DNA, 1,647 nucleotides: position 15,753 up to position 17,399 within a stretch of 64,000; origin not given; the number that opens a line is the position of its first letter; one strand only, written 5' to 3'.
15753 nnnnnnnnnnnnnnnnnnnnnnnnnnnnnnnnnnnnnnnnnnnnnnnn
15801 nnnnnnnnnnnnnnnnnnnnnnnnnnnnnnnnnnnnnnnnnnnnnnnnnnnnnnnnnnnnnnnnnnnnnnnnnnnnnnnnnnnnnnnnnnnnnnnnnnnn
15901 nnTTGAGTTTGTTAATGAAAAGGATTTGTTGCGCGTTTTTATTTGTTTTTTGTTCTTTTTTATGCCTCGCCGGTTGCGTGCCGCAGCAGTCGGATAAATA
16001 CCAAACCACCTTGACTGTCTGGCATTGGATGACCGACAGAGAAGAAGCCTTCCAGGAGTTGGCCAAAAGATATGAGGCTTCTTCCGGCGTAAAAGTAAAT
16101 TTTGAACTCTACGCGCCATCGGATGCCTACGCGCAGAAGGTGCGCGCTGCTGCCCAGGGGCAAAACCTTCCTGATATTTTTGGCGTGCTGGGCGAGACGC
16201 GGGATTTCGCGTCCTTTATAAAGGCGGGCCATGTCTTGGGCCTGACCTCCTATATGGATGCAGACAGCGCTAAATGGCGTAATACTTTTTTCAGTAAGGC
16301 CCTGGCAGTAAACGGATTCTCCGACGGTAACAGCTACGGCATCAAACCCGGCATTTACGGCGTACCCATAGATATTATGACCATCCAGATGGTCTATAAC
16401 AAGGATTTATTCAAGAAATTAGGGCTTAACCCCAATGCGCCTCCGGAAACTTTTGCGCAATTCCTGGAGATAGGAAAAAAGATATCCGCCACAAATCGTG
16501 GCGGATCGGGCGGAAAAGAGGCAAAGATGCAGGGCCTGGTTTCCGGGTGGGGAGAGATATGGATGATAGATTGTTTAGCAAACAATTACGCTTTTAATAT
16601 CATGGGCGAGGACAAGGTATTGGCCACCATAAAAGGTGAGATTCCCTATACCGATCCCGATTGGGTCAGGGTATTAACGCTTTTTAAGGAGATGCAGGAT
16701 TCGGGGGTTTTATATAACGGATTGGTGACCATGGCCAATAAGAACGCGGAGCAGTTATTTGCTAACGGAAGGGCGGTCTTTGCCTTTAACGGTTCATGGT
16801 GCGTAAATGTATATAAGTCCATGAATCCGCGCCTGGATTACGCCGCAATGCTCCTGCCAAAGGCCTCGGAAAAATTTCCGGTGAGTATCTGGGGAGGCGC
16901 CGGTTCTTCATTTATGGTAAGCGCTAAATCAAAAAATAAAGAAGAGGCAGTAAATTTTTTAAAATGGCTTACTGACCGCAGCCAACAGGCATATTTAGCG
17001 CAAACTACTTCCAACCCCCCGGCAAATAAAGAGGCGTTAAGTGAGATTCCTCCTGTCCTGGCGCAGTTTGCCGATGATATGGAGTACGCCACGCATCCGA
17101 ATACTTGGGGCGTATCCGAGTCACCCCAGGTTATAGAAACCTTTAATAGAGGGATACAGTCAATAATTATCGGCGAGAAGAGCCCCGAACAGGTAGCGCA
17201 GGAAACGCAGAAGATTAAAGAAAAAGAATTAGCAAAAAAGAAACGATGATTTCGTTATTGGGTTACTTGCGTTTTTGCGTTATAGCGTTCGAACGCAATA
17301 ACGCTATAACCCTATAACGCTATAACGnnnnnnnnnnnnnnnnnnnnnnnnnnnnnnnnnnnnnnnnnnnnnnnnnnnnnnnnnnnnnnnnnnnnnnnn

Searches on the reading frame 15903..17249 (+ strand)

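Call 12: search_protein_families(library=pfam, proteins=[window:15903-17249:+])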
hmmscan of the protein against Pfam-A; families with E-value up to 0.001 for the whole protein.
window:15903-17249:+ (448 aa): 3 families
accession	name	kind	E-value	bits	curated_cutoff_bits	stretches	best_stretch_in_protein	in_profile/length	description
PF13416.11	SBP_bac_8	-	3e-42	145.8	27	1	52-386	1-268/279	Bacterial extracellular solute-binding protein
PF01547.30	SBP_bac_1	-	2.6e-35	123.3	26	1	45-363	6-307/307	Bacterial extracellular solute-binding protein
PF13531.11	SBP_bac_11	-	0.00046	20.5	25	0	48-111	11-68/227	Bacterial extracellular solute-binding protein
